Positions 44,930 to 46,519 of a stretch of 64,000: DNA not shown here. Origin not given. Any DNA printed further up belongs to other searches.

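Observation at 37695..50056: Candidate undescribed catabolic system: wHTH-SBP regulator + ABC importer + SDR + atypical M24 hydrolase + E2-less TPP dehydrogenase + ALDH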

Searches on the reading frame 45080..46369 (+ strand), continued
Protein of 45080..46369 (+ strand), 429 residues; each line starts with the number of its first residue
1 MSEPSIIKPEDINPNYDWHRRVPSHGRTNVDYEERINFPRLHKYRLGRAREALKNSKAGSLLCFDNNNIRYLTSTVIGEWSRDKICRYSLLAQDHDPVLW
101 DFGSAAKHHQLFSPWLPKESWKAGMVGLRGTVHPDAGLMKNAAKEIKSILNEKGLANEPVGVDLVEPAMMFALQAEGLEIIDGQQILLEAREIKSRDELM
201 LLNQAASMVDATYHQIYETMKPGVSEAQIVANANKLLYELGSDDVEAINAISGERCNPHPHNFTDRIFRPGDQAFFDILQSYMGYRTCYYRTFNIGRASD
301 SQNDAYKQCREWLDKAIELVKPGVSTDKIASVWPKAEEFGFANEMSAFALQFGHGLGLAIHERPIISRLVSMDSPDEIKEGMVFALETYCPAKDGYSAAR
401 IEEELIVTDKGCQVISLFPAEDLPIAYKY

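Call 23: find_related_loci(query=A1, collection=genome_contigs, flank=10000)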
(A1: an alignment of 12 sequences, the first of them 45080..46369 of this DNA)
Query A1 (429 aa) in genome_contigs; peptide patterns used: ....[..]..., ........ (x = any residue, [..] = any of these).
599 stretches matched a pattern (row limit reached: there are more); 568 encode a relative of the query (tblastn E <= 1e-3); the best 80 are kept; 80 distinct loci.
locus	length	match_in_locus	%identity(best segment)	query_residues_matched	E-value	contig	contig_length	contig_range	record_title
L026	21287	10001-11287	99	1-429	0e+0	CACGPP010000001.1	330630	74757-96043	uncultured Alphaproteobacteria bacterium isolate AG-910-G06 genome assembly, contig: AG-910-G06_NODE_1, whole genome sho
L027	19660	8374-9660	99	1-429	0e+0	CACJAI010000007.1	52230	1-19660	uncultured Alphaproteobacteria bacterium isolate AG-914-K13 genome assembly, contig: AG-914-K13_NODE_7, whole genome sho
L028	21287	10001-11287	99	1-429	0e+0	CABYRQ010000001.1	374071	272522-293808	MAG: uncultured Alphaproteobacteria bacterium isolate AG-894-O02 genome assembly, contig: AG-894-O02_NODE_1, whole genom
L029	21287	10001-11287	99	1-429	0e+0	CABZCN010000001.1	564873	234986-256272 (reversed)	MAG: uncultured Alphaproteobacteria bacterium isolate AG-895-J15 genome assembly, contig: AG-895-J15_NODE_1, whole genom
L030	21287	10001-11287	99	1-429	0e+0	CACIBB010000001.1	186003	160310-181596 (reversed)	uncultured Alphaproteobacteria bacterium isolate AG-912-N03 genome assembly, contig: AG-912-N03_NODE_1, whole genome sho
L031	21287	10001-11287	99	1-429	0e+0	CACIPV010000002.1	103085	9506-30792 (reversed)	uncultured Alphaproteobacteria bacterium isolate AG-913-P01 genome assembly, contig: AG-913-P01_NODE_2, whole genome sho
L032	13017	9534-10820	99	1-429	0e+0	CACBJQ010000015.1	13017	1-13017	uncultured Alphaproteobacteria bacterium isolate AG-899-K18 genome assembly, contig: AG-899-K18_NODE_15, whole genome sh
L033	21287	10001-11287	97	1-429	0e+0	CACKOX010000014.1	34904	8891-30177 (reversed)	uncultured Alphaproteobacteria bacterium isolate AG-917-G13 genome assembly, contig: AG-917-G13_NODE_14, whole genome sh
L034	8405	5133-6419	96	1-429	0e+0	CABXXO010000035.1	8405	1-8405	MAG: uncultured Alphaproteobacteria bacterium isolate AG-325-J07 genome assembly, contig: AG-325-J07_NODE_36, whole geno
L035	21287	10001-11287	93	1-429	0e+0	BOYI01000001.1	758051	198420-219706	MAG: Pelagibacteraceae bacterium CM1_5m.P70 DNA, sequence1, whole genome shotgun sequence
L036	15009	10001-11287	99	1-429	0e+0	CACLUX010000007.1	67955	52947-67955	uncultured Alphaproteobacteria bacterium isolate AG-917-M17 genome assembly, contig: AG-917-M17_NODE_7, whole genome sho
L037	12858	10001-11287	72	1-429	0e+0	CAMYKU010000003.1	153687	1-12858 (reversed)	MAG: uncultured Alphaproteobacteria bacterium isolate FCS_M_Alpha_35 genome assembly, contig: scaffold_114, whole genome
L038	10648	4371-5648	73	4-429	0e+0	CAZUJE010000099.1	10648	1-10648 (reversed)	MAG TPA_asm: uncultured Hyphomicrobiales bacterium isolate SRP302447_co1_203 genome assembly, contig: NODE_16639_length_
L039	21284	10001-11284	72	2-429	0e+0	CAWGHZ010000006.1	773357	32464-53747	MAG: uncultured Alphaproteobacteria bacterium isolate MFD02416.bin.3.171 genome assembly, contig: contig_68282, whole ge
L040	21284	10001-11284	72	2-429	0e+0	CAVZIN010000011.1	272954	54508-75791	MAG: uncultured Alphaproteobacteria bacterium isolate MFD02416.bin.1.340 genome assembly, contig: contig_72240, whole ge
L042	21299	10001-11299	70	1-429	0e+0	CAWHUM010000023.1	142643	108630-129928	MAG: uncultured Alphaproteobacteria bacterium isolate MFD05674.bin.1.159 genome assembly, contig: contig_68557, whole ge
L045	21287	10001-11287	70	1-429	0e+0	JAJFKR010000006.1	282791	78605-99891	MAG: Woeseiaceae bacterium isolate OFTM24 OFTM24_5, whole genome shotgun sequence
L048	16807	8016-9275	72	10-429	0e+0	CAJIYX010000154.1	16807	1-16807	MAG: Alphaproteobacteria bacterium UBA830 isolate FRAM18_bin083 genome assembly, contig: FRAM17_bin083-154, whole genome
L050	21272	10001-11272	73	7-429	0e+0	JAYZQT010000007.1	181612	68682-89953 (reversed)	MAG: Pseudomonadota bacterium isolate XB_MAG43 DB_MAG43_0007, whole genome shotgun sequence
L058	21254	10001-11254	71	12-429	0e+0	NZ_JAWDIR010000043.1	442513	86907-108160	Pseudoxanthobacter sp. M-2 contig.4.lin, whole genome shotgun sequence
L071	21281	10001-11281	69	3-429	0e+0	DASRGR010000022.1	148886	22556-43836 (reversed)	MAG TPA_asm: Pseudolabrys sp. isolate SMAG_U10063 k141_534908, whole genome shotgun sequence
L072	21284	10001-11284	69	2-429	0e+0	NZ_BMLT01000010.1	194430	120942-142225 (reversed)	Marinobacterium nitratireducens strain CGMCC 1.7286 sequence10, whole genome shotgun sequence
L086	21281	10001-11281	68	3-429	0e+0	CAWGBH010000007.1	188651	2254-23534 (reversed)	MAG: uncultured Alphaproteobacteria bacterium isolate MFD06714.bin.1.101 genome assembly, contig: contig_29969, whole ge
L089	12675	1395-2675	69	3-429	0e+0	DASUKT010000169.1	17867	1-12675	MAG TPA_asm: Pseudolabrys sp. isolate SMAG_U1523 k141_1739233, whole genome shotgun sequence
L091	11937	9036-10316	68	3-429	0e+0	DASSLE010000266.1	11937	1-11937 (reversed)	MAG TPA_asm: Pseudolabrys sp. isolate SMAG_U1162 k141_334103, whole genome shotgun sequence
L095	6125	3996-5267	70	7-429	0e+0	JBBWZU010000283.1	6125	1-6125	MAG: Hyphomicrobiales bacterium isolate Holy_369 scaffold_156017, whole genome shotgun sequence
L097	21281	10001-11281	68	3-429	0e+0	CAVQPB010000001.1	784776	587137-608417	MAG: uncultured proteobacterium isolate MFD04651.bin.1.182 genome assembly, contig: contig_10420, whole genome shotgun s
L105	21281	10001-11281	69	3-429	0e+0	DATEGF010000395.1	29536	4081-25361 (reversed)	MAG TPA_asm: Stellaceae bacterium isolate SMAG_U8778 k141_171703, whole genome shotgun sequence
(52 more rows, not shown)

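Call 26: search_protein_families(library=ncbifam, proteins=[L019:16172-17140:+, L019:17201-18079:+, L019:18090-18893:+, L019:18901-19668:+, L019:7489-8667:-, L019:13316-14767:+, L019:14790-16130:+, L022:11781-12713:+], max_evalue=1e-10)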
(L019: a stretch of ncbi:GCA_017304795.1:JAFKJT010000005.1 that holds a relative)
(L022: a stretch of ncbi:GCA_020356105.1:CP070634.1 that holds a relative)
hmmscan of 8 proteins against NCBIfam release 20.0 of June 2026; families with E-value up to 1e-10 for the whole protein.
L019:16172-17140:+ (322 aa): 7 families
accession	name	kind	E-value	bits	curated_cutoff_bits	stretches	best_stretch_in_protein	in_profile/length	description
TIGR01505.1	tartro_sem_red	equivalog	6.4e-48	163.4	340.75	1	8-273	2-265/291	2-hydroxy-3-oxopropionate reductase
NF008592.0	PRK11559.1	equivalog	6.8e-41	140.5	397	1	6-273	3-268/296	2-hydroxy-3-oxopropionate reductase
TIGR01692.1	HIBADH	equivalog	1.2e-37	129.9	291.6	1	10-272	1-268/288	3-hydroxyisobutyrate dehydrogenase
NF043037.1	ThreonDh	equivalog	3.2e-35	122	350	1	6-269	3-265/297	L-threonate dehydrogenase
NF011633.0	PRK15059.1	equivalog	9.1e-33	113.7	451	1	7-271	2-263/292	2-hydroxy-3-oxopropionate reductase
NF012005.0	PRK15461.1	equivalog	7.8e-29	100.8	348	1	6-271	2-266/298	sulfolactaldehyde 3-reductase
NF007161.0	PRK09599.1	subfamily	1.9e-12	47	271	1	7-199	2-196/302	NADP-dependent phosphogluconate dehydrogenase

L019:17201-18079:+ (292 aa): 6 families
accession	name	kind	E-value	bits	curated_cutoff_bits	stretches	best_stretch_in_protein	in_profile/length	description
TIGR02303.1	HpaG-C-term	equivalog_domain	6.2e-51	173.2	276.4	1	64-290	29-245/245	4-hydroxyphenylacetate degradation bifunctional isomerase/decarboxylase, C-terminal subunit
NF053535.1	DhyDRhmHlse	equivalog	5.4e-39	134.2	500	1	45-284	38-275/284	2,4-didehydro-3-deoxy-L-rhamnonate hydrolase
NF011750.0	PRK15203.1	equivalog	1.6e-38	132.6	811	1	79-290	223-425/429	4-hydroxyphenylacetate degradation bifunctional isomerase/decarboxylase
NF009399.0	PRK12764.1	equivalog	2.5e-38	132.4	444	1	77-279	20-211/501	fumarylacetoacetate hydrolase family protein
TIGR02305.1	HpaG-N-term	equivalog_domain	6.1e-25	87.9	228.65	1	101-286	29-204/205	4-hydroxyphenylacetate degradation bifunctional isomerase/decarboxylase, N-terminal subunit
NF007967.0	PRK10691.1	equivalog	8e-23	80.9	201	1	79-260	17-199/219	fumarylacetoacetate hydrolase family protein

L019:18090-18893:+ (267 aa): 4 families
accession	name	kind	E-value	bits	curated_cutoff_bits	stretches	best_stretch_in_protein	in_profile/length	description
TIGR02312.1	HpaH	equivalog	1.3e-131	438.1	351.5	1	1-266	1-266/267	2-oxo-hept-4-ene-1,7-dioate hydratase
TIGR03218.1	catechol_dmpH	equivalog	2.2e-59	200.9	350.55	1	2-266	5-263/263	2-oxo-3-hexenedioate decarboxylase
TIGR03220.1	catechol_dmpE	equivalog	7.8e-56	189.3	408.8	1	8-266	3-255/255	2-oxopent-4-enoate hydratase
NF008461.0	PRK11342.1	equivalog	1e-51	175.8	350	1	3-267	2-260/269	2-keto-4-pentenoate hydratase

L019:18901-19668:+ (255 aa): 4 families
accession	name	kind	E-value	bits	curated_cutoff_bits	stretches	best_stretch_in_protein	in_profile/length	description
TIGR02311.1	HpaI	equivalog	3.2e-110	367.4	368.8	1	6-253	1-249/249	4-hydroxy-2-oxoheptanedioate aldolase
NF007849.0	PRK10558.1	equivalog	8.8e-95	316.9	393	1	4-253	6-255/256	2-dehydro-3-deoxyglucarate aldolase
TIGR03239.1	GarL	equivalog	7.7e-93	310.6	406.75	1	6-253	1-248/249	2-dehydro-3-deoxyglucarate aldolase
NF007521.0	PRK10128.1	equivalog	2.2e-86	289.7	441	1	4-253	5-255/267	2-keto-3-deoxy-L-rhamnonate aldolase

L019:7489-8667:- (392 aa): 0 families

L019:13316-14767:+ (483 aa): 41 families (the best 25 are shown)
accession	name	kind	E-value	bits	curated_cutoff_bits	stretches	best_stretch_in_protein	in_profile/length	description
TIGR01780.1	SSADH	subfamily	3.2e-171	570.1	646.35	1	30-476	1-447/448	succinate-semialdehyde dehydrogenase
NF008415.0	PRK11241.1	equivalog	1.8e-158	528.3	828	1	14-481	14-480/482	NADP-dependent succinate-semialdehyde dehydrogenase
TIGR01804.1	BADH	equivalog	6.5e-126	420.5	668.6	1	14-475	1-465/467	betaine-aldehyde dehydrogenase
NF010000.0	PRK13473.1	subfamily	2.8e-122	408.7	615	1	13-480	5-471/475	aminobutyraldehyde dehydrogenase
NF006916.0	PRK09407.1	equivalog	7.7e-117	391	521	1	21-481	29-492/526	succinic semialdehyde dehydrogenase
NF007497.0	PRK10090.1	equivalog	1.3e-115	387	500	1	13-479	9-475/480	aldehyde dehydrogenase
NF009725.0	PRK13252.1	equivalog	9.7e-115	383.8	593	1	12-481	8-479/488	betaine-aldehyde dehydrogenase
TIGR02299.1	HpaE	equivalog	3e-114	382.3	638.35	1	13-482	3-477/488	5-carboxymethyl-2-hydroxymuconate semialdehyde dehydrogenase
NF045735.1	PaDhStyDPseudo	equivalog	1.1e-110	370.6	850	1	10-482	2-482/483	phenylacetaldehyde dehydrogenase StyD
NF006915.0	PRK09406.1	equivalog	6.6e-109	364.8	730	1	30-478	5-453/457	NADP-dependent succinic semialdehyde dehydrogenase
NF040792.1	glyc_ald_dh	equivalog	3.7e-106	356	760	1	13-481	3-473/488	D-glyceraldehyde dehydrogenase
NF045736.1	PaDhStyDRhodo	equivalog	8.2e-104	347.8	800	1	10-479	2-475/479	phenylacetaldehyde dehydrogenase StyD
NF042993.1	AlphKGSA_gudD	equivalog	2.9e-103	346.2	770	1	14-463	7-461/481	alpha-ketoglutaric semialdehyde dehydrogenase GucD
NF042989.1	AldDh_AldH_Clos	equivalog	9e-101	337.9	800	1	30-477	5-453/458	aldehyde dehydrogenase AldH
TIGR03216.1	OH_muco_semi_DH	equivalog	1.3e-100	337.3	693.25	1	14-480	4-478/481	2-hydroxymuconic semialdehyde dehydrogenase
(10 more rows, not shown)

L019:14790-16130:+ (446 aa): 11 families
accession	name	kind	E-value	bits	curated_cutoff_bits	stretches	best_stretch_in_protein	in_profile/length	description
NF004309.0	PRK05704.1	equivalog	2.2e-92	310.5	449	1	2-438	4-399/408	2-oxoglutarate dehydrogenase complex dihydrolipoyllysine-residue succinyltransferase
TIGR02927.1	SucB_Actino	equivalog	3.3e-90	303.5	423.45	1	2-445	128-576/579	2-oxoglutarate dehydrogenase, E2 component, dihydrolipoamide succinyltransferase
TIGR01347.1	sucB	equivalog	1.2e-87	294.7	378.65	1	2-439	2-396/404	dihydrolipoyllysine-residue succinyltransferase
NF008814.0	PRK11854.1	equivalog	1.2e-86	291.6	722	1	2-439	209-631/637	pyruvate dehydrogenase complex dihydrolipoyllysine-residue acetyltransferase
TIGR01349.1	PDHac_trf_mito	equivalog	3.3e-68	230.8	445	1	3-438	2-430/437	pyruvate dehydrogenase complex dihydrolipoamide acetyltransferase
TIGR01348.1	PDHac_trf_long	equivalog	4.3e-66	223.7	552.1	1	2-437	157-579/587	dihydrolipoyllysine-residue acetyltransferase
NF008815.0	PRK11857.1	equivalog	4.4e-46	157.7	378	1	151-440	6-302/308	dihydrolipoamide acetyltransferase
NF011416.0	PRK14843.1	equivalog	4e-31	108.2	429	1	214-439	119-341/347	dihydrolipoamide acetyltransferase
NF011457.0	PRK14875.1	equivalog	1.7e-25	89.8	307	1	3-171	6-110/372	acetoin dehydrogenase dihydrolipoyllysine-residue acetyltransferase subunit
NF008907.0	PRK12270.1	equivalog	5.9e-25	87.2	878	1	206-439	121-363/1241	multifunctional oxoglutarate decarboxylase/oxoglutarate dehydrogenase thiamine pyrophosphate-binding subunit/dihydrolipoyllysine-residue suc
NF008854.0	PRK11892.1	equivalog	6.4e-21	74.6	454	1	2-102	4-105/464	pyruvate dehydrogenase complex E1 component subunit beta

L022:11781-12713:+ (310 aa): 4 families
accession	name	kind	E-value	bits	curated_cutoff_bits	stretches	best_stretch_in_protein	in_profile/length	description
NF053538.1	DixhxACActTsKce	equivalog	1.2e-166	553.3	430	1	1-310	1-310/310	3,5-dioxohexanoate:acetyl-CoA acetone transferase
NF052387.1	Lys_ferment_KCE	equivalog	7.9e-67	225.4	382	2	145-302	114-267/267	3-keto-5-aminohexanoate cleavage enzyme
NF052389.1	Lys_KAL_CLE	exception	1.5e-47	162.4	725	2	4-120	168-282/440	bifunctional 3-aminobutyryl-CoA ammonia lyase/3-keto-5-aminohexanoate cleavage enzyme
NF053568.1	3OXCoAcCUPNH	equivalog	2.6e-47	161.4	350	2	145-303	116-273/274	3-oxoadipate:acetyl-CoA acetyltransferase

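Call 42: search_protein_families(library=pfam, proteins=[L072:1304-3007:-, L072:6956-7897:-, L072:8504-9457:-, L072:13023-15221:+, L072:15922-17223:+, L072:17277-18668:+, L072:18840-19772:+, L072:20346-21284:+, L072:211-993:+])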
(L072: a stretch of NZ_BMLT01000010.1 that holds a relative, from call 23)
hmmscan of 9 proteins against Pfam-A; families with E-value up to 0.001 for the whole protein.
L072:1304-3007:- (567 aa): 2 families
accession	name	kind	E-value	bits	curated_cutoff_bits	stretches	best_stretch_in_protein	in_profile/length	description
PF01547.30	SBP_bac_1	-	4.1e-27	96.4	26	1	208-472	49-305/307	Bacterial extracellular solute-binding protein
PF13416.11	SBP_bac_8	-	5.9e-21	75.9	27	1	182-495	11-271/279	Bacterial extracellular solute-binding protein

L072:6956-7897:- (313 aa): 4 families
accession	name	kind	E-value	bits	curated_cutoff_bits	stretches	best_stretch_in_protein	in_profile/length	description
PF13407.12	Peripla_BP_4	-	3.2e-61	207.6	35.1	1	33-288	6-258/258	Periplasmic binding protein domain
PF00532.27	Peripla_BP_1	-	3.1e-15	56.8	22.2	1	45-271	20-235/281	Periplasmic binding proteins and sugar binding domain of LacI family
PF13377.12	Peripla_BP_3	-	1.9e-11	44.8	26.5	1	160-292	19-153/167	Periplasmic binding protein-like domain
PF13458.12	Peripla_BP_6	-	0.00089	19.5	31.7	0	58-257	43-236/343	Periplasmic binding protein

L072:8504-9457:- (317 aa): 4 families
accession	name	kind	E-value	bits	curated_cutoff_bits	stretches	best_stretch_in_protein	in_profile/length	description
PF13561.12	adh_short_C2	-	4.7e-53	180.6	27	1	65-314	1-235/236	Enoyl-(Acyl carrier protein) reductase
PF00106.31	adh_short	-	3e-51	174.1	26.6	1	59-255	1-193/195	short chain dehydrogenase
PF08659.16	KR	-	9.2e-11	42.4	22.6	1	61-170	3-116/180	KR domain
PF03435.24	Sacchrp_dh_NADP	-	0.00039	21.2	25.1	1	61-128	1-68/129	Saccharopine dehydrogenase NADP binding domain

L072:13023-15221:+ (732 aa): 3 families
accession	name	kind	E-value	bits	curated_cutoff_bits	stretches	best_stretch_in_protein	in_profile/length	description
PF00676.26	E1_dh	-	2.5e-59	201.2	22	1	38-352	3-294/300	Dehydrogenase E1 component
PF02779.29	Transket_pyr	-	9.5e-27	94.2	27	1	399-573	3-172/174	Transketolase, pyrimidine binding domain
PF02780.25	Transketolase_C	-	1.2e-19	70.9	25.9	1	591-712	1-124/124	Transketolase, C-terminal domain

L072:15922-17223:+ (433 aa): 4 families
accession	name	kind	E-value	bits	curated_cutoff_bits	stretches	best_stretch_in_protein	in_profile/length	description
PF00198.28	2-oxoacid_dh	-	1.6e-86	289.9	23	1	201-430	3-232/232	2-oxoacid dehydrogenases acyltransferase (catalytic domain)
PF00364.28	Biotin_lipoyl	-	1.4e-14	54.1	22.1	1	6-74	4-70/73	Biotin-requiring enzyme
PF02817.22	E3_binding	-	3.8e-14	53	23.7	1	131-165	1-35/36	e3 binding domain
PF13533.13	Biotin_lipoyl_2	-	0.00093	19.4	29.8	0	10-40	3-32/32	Biotin-lipoyl like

L072:17277-18668:+ (463 aa): 11 families
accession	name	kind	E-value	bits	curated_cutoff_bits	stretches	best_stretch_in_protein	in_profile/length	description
PF07992.20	Pyr_redox_2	-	2.2e-66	224.7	26.1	1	4-323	1-291/291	Pyridine nucleotide-disulphide oxidoreductase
PF02852.28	Pyr_redox_dim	-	3.7e-39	133.8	25.3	1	344-452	1-109/110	Pyridine nucleotide-disulphide oxidoreductase, dimerisation domain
PF00070.33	Pyr_redox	-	1.1e-23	84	22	1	174-248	2-77/82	Pyridine nucleotide-disulphide oxidoreductase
PF13738.12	Pyr_redox_3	-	3e-12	46.8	30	1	119-307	112-305/305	Pyridine nucleotide-disulphide oxidoreductase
PF12831.13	FAD_oxidored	-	9.1e-10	38.8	27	1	5-41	1-38/416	FAD dependent oxidoreductase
PF00890.30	FAD_binding_2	-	1.4e-08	34.8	20.4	1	5-44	1-40/414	FAD binding domain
PF01134.28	GIDA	-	6.2e-08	32.5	22.1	1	5-92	1-86/391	Glucose inhibited division protein A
PF01266.30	DAO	-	1.3e-07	31.9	27.9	0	216-270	154-205/353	FAD dependent oxidoreductase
PF03486.20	HI0933_like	-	2.5e-07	30.8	50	0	5-35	2-32/244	HI0933-like protein Rossmann domain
PF13450.12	NAD_binding_8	-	3.7e-06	27.6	21.9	0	8-41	1-35/68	NAD(P)-binding Rossmann-like domain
PF01494.25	FAD_binding_3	-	0.00052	19.8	22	0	4-35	2-33/349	FAD binding domain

L072:18840-19772:+ (310 aa): 0 families

L072:20346-21284:+ (313 aa): 6 families
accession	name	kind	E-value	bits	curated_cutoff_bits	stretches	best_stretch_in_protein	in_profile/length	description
PF13377.12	Peripla_BP_3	-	4.4e-29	102.1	26.5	1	174-313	1-144/167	Periplasmic binding protein-like domain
PF00532.27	Peripla_BP_1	-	7.1e-28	98.3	22.2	1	66-312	2-259/281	Periplasmic binding proteins and sugar binding domain of LacI family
PF13407.12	Peripla_BP_4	-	9.5e-15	55.3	35.1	1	68-282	1-219/258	Periplasmic binding protein domain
PF00356.27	LacI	-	4.8e-08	33.1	27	1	7-54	1-46/46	Bacterial regulatory proteins, lacI family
PF13384.12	HTH_23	-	7.5e-05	22.9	24.6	0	2-26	14-38/50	Homeodomain-like domain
PF04967.18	HTH_10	-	0.00057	20.1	23.1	0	4-33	22-51/53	HTH DNA binding domain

L072:211-993:+ (260 aa): 3 families
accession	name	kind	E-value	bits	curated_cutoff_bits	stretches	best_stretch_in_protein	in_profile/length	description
PF22725.1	GFO_IDH_MocA_C3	-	2e-29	102.5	27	1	27-158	4-123/124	GFO/IDH/MocA C-terminal domain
PF02894.22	GFO_IDH_MocA_C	-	5e-24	85.8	22.9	1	28-254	1-215/218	Oxidoreductase family, C-terminal alpha/beta domain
PF22685.1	Gal80p_C-like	-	0.0009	19.9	29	0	22-159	1-149/152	Gal80p, C-terminal domain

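Call 46: search_protein_families(library=pfam, proteins=[L097:8841-9812:+, L048:15061-15816:+, L095:2694-3905:+, L071:13551-14492:+, L086:17016-18257:+, L050:5826-6308:-, L058:19328-20239:+, L091:10590-11354:-, L071:5263-6249:-, L089:7602-8594:+], max_evalue=0.00001)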
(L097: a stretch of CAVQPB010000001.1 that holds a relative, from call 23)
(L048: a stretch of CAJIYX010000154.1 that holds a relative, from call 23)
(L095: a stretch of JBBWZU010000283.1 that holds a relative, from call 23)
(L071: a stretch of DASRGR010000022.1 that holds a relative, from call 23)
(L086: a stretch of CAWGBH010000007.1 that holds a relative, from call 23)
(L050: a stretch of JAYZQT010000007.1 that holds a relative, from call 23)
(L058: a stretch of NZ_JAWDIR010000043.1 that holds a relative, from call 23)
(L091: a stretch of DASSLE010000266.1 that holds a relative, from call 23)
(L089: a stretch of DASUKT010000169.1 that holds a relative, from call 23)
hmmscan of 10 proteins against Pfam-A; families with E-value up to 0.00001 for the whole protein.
L097:8841-9812:+ (323 aa): 1 family
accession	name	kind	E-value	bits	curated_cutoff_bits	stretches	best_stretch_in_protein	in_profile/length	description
PF03401.19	TctC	-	6.7e-78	262.4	27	1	47-317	1-271/274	Tripartite tricarboxylate transporter family receptor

L048:15061-15816:+ (251 aa): 1 family
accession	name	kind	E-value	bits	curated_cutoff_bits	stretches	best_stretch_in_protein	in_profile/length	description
PF01925.25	TauE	-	4.4e-19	69.5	32.6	1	14-244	3-237/237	Sulfite exporter TauE/SafE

L095:2694-3905:+ (403 aa): 1 family
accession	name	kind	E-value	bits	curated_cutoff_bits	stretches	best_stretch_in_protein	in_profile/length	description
PF01717.24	Meth_synt_2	-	6.5e-13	49.1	21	1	25-376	2-313/324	Cobalamin-independent synthase, Catalytic domain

L071:13551-14492:+ (313 aa): 1 family
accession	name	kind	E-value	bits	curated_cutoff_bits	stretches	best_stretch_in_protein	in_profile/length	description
PF00528.27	BPD_transp_1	-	2.8e-22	79.8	26.4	1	133-292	1-171/184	Binding-protein-dependent transport system inner membrane component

L086:17016-18257:+ (413 aa): 0 families

L050:5826-6308:- (160 aa): 2 families
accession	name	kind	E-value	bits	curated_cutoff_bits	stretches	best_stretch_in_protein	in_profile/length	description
PF01799.25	Fer2_2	-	2.1e-30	105.1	30.3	1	78-151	1-75/75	[2Fe-2S] binding domain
PF13085.11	Fer2_3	-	9.4e-07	29.3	27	1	42-91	50-98/107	2Fe-2S iron-sulfur cluster binding domain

L058:19328-20239:+ (303 aa): 0 families

L091:10590-11354:- (254 aa): 6 families
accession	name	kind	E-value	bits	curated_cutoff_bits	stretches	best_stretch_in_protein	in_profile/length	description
PF13417.12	GST_N_3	-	9.9e-17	61.5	22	1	5-81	1-74/75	Glutathione S-transferase, N-terminal domain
PF13409.12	GST_N_2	-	4.4e-16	59.7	25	1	11-76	2-69/70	Glutathione S-transferase, N-terminal domain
PF02798.26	GST_N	-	2.6e-13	50.5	20.9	1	1-76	1-76/76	Glutathione S-transferase, N-terminal domain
PF13410.11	GST_C_2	-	1.6e-11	44.6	24.9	1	155-221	2-68/69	Glutathione S-transferase, C-terminal domain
PF00043.30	GST_C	-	5.1e-10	39.9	20.7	1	149-226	15-92/93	Glutathione S-transferase, C-terminal domain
PF14497.11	GST_C_3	-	3e-07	31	21.6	1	159-227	26-95/104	Glutathione S-transferase, C-terminal domain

L071:5263-6249:- (328 aa): 1 family
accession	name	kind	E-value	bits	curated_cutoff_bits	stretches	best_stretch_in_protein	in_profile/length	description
PF04199.19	Cyclase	-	8.2e-30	104.3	23.1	1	50-209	1-142/142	Putative cyclase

L089:7602-8594:+ (330 aa): 3 families
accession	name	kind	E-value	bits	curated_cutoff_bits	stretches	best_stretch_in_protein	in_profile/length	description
PF09084.16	NMT1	-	1e-17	65.2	20.5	1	50-253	6-213/216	NMT1/THI5 like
PF13379.11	NMT1_2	-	2.3e-11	44.5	24.7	1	50-247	20-236/252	NMT1-like family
PF12974.12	Phosphonate-bd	-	2.4e-09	37.4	27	1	64-193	28-164/242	ABC transporter, phosphonate, periplasmic substrate-binding protein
